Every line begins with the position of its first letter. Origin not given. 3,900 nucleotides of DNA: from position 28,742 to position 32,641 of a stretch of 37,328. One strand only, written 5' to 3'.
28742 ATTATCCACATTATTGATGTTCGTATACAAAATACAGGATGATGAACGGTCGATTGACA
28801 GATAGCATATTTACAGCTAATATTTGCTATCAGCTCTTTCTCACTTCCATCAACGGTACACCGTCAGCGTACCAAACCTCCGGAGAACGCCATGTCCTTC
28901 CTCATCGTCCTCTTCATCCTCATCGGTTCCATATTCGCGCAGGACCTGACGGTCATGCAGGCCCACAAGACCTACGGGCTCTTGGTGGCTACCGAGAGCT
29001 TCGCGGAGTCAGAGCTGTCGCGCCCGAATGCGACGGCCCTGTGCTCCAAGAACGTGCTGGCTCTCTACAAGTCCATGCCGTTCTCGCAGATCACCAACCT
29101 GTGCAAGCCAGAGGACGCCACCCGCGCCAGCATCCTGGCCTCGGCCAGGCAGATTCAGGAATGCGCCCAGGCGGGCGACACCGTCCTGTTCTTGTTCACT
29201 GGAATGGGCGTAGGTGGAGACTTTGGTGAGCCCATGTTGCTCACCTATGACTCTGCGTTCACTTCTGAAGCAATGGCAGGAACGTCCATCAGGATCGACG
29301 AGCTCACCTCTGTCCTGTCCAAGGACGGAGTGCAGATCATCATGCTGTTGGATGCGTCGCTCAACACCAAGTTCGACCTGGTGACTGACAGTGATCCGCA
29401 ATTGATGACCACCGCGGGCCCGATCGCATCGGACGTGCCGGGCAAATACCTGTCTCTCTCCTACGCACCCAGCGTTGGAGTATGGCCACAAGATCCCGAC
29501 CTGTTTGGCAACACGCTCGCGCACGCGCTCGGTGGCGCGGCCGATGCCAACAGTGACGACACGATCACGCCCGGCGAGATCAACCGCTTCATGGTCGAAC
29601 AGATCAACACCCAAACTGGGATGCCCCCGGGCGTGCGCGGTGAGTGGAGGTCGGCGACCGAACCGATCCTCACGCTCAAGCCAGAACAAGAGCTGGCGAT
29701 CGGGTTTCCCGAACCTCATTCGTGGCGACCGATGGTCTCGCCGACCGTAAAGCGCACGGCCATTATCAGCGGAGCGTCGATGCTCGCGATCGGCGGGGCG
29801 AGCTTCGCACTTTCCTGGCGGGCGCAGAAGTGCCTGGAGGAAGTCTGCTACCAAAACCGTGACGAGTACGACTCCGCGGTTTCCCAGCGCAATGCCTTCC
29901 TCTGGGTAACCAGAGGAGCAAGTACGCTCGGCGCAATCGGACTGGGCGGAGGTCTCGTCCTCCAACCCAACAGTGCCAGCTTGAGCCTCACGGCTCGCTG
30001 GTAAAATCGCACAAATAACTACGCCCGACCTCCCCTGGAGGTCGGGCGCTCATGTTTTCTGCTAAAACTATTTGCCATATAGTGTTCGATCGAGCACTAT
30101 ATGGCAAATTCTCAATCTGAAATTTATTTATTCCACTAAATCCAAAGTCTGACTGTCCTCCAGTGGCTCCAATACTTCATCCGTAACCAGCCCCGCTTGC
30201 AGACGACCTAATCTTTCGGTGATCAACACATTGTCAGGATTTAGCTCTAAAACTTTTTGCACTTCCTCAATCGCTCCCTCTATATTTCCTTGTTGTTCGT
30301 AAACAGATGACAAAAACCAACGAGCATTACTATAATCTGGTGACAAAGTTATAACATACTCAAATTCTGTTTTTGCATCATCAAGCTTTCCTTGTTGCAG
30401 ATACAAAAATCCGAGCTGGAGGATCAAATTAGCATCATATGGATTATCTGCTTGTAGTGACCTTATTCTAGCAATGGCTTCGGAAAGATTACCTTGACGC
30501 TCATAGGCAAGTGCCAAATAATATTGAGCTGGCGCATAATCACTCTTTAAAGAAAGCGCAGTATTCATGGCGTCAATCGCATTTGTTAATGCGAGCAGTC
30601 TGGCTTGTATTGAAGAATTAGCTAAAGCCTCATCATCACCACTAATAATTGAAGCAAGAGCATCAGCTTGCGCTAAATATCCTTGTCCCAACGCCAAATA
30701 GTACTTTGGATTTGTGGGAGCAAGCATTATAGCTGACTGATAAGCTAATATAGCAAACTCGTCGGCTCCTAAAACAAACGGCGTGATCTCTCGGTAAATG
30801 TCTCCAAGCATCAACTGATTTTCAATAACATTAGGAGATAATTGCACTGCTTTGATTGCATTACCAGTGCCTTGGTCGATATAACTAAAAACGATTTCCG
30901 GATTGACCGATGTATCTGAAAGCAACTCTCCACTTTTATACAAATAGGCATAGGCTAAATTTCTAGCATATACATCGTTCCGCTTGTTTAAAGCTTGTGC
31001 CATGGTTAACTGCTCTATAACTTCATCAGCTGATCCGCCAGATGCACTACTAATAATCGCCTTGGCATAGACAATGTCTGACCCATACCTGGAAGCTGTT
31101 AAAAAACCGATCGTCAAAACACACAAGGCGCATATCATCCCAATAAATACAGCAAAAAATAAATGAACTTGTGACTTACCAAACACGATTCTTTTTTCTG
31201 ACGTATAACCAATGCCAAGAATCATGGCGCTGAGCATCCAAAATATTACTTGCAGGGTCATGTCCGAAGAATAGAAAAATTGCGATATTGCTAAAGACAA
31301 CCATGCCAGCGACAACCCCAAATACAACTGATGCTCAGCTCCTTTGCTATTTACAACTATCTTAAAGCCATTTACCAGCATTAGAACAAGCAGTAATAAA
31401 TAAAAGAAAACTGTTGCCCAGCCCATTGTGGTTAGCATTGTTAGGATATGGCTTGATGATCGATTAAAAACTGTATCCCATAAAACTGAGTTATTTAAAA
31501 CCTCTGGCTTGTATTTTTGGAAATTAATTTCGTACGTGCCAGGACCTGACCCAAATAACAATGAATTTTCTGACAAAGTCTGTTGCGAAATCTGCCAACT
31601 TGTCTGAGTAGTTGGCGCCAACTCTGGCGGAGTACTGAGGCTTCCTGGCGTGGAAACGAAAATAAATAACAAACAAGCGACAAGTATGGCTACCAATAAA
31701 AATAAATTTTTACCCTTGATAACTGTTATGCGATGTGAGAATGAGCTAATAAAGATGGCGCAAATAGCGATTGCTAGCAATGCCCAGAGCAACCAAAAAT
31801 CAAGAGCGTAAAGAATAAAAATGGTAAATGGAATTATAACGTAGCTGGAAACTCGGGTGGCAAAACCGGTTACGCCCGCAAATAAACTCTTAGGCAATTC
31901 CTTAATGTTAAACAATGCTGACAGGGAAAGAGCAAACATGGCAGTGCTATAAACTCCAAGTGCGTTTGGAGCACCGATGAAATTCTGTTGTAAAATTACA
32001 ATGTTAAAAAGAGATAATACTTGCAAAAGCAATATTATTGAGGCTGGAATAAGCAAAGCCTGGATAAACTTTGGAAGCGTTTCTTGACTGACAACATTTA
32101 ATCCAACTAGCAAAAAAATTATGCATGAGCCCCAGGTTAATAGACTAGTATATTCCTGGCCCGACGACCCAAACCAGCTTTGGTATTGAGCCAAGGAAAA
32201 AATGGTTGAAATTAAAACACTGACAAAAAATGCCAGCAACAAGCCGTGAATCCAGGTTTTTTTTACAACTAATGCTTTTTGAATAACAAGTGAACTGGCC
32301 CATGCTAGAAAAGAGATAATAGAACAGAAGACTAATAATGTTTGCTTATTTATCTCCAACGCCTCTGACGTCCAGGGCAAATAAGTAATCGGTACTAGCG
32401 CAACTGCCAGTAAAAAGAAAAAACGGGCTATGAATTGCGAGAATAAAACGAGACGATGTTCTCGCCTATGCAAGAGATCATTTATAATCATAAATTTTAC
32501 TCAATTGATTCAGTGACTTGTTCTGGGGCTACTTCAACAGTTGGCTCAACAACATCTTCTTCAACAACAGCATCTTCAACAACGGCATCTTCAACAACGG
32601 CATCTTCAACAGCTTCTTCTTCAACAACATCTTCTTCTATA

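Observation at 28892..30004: Secreted caspase-fold protein with both catalytic residues replaced (pseudo-orthocaspase) in a horizontally acquired cassette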

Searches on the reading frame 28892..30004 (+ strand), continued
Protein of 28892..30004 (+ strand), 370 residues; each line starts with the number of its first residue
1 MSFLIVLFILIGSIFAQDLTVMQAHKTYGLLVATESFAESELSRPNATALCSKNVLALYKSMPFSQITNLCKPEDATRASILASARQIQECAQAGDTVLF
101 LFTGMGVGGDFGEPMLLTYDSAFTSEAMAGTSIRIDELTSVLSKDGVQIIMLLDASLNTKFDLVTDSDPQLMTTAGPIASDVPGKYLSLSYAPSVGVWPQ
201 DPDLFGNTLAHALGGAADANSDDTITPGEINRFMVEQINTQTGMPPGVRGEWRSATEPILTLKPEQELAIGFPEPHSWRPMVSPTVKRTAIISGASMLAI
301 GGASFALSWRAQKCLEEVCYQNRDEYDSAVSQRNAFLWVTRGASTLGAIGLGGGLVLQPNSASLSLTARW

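Call 75: find_encoding_contigs(protein=P0005, flank=6000, max_places=2)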
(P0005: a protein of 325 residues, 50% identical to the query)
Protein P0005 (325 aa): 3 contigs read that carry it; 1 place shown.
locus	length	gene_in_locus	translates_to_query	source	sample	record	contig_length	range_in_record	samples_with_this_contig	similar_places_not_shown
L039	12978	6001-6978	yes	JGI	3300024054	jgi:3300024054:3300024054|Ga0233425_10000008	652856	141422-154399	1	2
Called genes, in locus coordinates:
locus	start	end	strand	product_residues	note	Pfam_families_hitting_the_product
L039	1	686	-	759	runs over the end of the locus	PF13491:FtsK_4TM, PF17854:FtsK_alpha, PF01580:FtsK_SpoIIIE, PF12846:AAA_10 (faint), PF09397:FtsK_gamma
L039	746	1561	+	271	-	PF00481:PP2C (weak), PF13672:PP2C_2 (faint), PF07228:SpoIIE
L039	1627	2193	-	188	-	PF08207:EFP_N, PF01132:EFP, PF09285:Elong-fact-P_C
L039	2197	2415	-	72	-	PF01084:Ribosomal_S18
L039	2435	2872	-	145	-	PF00436:SSB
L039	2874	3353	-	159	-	PF01250:Ribosomal_S6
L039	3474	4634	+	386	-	PF01555:N6_N4_Mtase (weak), PF01170:UPF0020, PF13847:Methyltransf_31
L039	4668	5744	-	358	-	PF01926:MMR_HSR1, PF02421:FeoB_N, PF06071:YchF-GTPase_C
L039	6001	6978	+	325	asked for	-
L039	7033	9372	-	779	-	PF13431:TPR_17 (faint), PF12895:ANAPC3 (faint), PF21033:RMD1-3 (faint), PF00515:TPR_1 (faint), PF07719:TPR_2 (faint), PF13414:TPR_11 (weak), PF13432:TPR_16 (weak), PF14559:TPR_19, +5 more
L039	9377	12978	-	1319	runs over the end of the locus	-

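Call 80: list_cluster_members(proteins=[P0012, P0015, P0019, P0020, P0083, P0016, P0026, P0044])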
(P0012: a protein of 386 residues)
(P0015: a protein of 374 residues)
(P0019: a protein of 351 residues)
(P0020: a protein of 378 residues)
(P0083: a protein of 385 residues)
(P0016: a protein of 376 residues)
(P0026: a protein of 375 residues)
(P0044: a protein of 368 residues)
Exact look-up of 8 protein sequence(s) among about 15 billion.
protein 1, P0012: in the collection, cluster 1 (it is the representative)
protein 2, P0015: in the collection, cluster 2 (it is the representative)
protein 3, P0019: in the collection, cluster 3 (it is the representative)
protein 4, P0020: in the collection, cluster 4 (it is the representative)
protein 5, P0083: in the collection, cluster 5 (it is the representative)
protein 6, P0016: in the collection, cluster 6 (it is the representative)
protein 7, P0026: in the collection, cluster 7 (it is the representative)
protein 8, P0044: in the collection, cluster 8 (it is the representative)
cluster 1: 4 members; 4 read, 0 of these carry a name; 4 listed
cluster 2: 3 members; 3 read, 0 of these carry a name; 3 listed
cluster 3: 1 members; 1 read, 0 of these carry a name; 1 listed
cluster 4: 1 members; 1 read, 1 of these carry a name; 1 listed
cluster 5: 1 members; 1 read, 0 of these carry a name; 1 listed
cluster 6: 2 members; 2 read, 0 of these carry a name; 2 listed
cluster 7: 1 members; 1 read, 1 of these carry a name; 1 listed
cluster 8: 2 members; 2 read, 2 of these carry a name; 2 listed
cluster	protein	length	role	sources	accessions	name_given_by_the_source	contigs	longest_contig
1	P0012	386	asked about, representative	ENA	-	-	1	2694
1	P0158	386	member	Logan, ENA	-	-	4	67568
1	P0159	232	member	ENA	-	-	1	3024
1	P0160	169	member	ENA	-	-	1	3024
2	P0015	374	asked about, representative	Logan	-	-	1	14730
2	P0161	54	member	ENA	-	-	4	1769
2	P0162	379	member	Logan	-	-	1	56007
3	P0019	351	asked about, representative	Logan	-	-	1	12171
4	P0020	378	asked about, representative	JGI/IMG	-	hypothetical protein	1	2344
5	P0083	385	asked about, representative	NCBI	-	-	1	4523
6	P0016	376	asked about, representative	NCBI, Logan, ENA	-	-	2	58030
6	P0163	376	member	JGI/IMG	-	-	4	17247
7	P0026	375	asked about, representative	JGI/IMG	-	hypothetical protein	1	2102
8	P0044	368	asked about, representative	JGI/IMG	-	hypothetical protein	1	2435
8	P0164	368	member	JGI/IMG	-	hypothetical protein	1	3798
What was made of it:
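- Tried and rejected: Cluster look-ups gave no organism names for the sister sequences (call 80).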

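Call 81: find_encoding_contigs(protein=P0158, flank=6000, max_places=1)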
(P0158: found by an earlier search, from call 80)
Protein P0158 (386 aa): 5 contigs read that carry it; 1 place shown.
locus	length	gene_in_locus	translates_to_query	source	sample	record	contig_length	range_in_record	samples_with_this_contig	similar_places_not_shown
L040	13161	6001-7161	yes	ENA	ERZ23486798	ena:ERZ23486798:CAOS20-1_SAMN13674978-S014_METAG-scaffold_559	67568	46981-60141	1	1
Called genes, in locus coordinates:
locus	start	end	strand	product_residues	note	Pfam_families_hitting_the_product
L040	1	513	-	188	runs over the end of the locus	PF08207:EFP_N, PF01132:EFP, PF09285:Elong-fact-P_C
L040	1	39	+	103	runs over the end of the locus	-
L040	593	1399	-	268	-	PF00152:tRNA-synt_2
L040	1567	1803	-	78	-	PF01084:Ribosomal_S18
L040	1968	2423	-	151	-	PF00436:SSB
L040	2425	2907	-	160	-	PF01250:Ribosomal_S6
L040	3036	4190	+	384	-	PF01555:N6_N4_Mtase (weak), PF01170:UPF0020, PF03602:Cons_hypoth95 (weak), PF13847:Methyltransf_31 (weak)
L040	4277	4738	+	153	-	-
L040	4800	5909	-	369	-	PF01926:MMR_HSR1, PF02421:FeoB_N, PF06071:YchF-GTPase_C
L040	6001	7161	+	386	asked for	-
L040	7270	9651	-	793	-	PF13428:TPR_14 (faint), PF23914:TPR_CcmH_CycH (faint), PF00515:TPR_1 (faint), PF07719:TPR_2 (faint), PF13414:TPR_11 (weak), PF13424:TPR_12 (weak), PF13432:TPR_16, PF14559:TPR_19, +5 more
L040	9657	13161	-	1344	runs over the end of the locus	-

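Call 82: find_encoding_contigs(protein=P0019, flank=6000, max_places=1)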
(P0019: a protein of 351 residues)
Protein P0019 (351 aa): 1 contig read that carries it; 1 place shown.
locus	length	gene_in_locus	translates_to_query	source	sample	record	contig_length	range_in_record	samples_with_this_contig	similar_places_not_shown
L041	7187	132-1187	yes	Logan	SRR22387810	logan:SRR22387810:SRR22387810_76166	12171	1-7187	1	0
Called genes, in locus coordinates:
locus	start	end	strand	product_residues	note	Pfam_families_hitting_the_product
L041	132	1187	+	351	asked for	-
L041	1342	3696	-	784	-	PF00515:TPR_1 (faint), PF07719:TPR_2 (faint), PF13431:TPR_17 (faint), PF21033:RMD1-3 (faint), PF13181:TPR_8 (faint), PF13414:TPR_11 (faint), PF13432:TPR_16 (weak), PF14559:TPR_19 (weak), +3 more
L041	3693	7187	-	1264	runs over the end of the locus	-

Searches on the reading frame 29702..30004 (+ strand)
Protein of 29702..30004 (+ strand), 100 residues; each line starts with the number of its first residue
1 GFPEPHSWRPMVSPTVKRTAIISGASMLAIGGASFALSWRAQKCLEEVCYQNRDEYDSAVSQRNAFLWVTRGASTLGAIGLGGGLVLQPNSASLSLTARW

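Call 44: find_homologous_proteins(query=A4, max_evalue=0.01)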
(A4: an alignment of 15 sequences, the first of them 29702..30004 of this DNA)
Query A4 (15 sequences): 8000 candidates shared short words with the query, none scored E <= 0.01.
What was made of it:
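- Tried and rejected: The distribution of the anchor module outside caspase fusions therefore remains unknown (call 44).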

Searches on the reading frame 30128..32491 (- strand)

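Call 5: search_protein_families(library=pfam, proteins=[window:30128-32491:-], max_evalue=1)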
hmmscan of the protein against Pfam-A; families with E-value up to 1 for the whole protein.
window:30128-32491:- (787 aa): 24 families
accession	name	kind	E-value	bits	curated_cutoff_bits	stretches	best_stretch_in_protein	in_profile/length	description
PF13414.12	TPR_11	-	4.9e-18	65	26.8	4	731-764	4-37/42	TPR repeat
PF07719.23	TPR_2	-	3.1e-15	55.4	27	3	726-754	6-34/34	Tetratricopeptide repeat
PF14559.12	TPR_19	-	6.2e-15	55.7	25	2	698-754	2-58/68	Tetratricopeptide repeat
PF13432.12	TPR_16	-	9.7e-14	51.9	32.7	2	693-754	3-64/65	Tetratricopeptide repeat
PF00515.34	TPR_1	-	1.6e-13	50.2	27.8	3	730-754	10-34/34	Tetratricopeptide repeat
PF13428.12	TPR_14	-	6.8e-13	48.4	23.5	2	655-694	3-42/44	Tetratricopeptide repeat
PF13181.12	TPR_8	-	2.1e-11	43.5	25.7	2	723-754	3-34/34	Tetratricopeptide repeat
PF13174.12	TPR_6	-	2e-09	37.9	26.3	2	655-684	2-31/33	Tetratricopeptide repeat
PF13431.12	TPR_17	-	2.1e-08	34.2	24.4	2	683-707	9-33/34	Tetratricopeptide repeat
PF13424.12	TPR_12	-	7.7e-07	29.6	30.1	2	688-750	4-74/77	Tetratricopeptide repeat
PF13371.12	TPR_9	-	8.4e-07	29.4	35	1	662-722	4-64/73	Tetratricopeptide repeat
PF23914.1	TPR_CcmH_CycH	-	6.4e-06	26.5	42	1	629-719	60-153/158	Cytochrome c-type biogenesis protein H TPR domain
PF24575.1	TPR_Slam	-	5.1e-05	24.1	35.2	1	651-710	45-104/104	Surface lipoprotein assembly modifier, N-terminal TPR repeats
PF07721.20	TPR_4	-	0.0024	18.7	27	0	654-677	2-25/26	Tetratricopeptide repeat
PF13176.12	TPR_7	-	0.008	16.6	27.9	0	659-678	5-24/36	Tetratricopeptide repeat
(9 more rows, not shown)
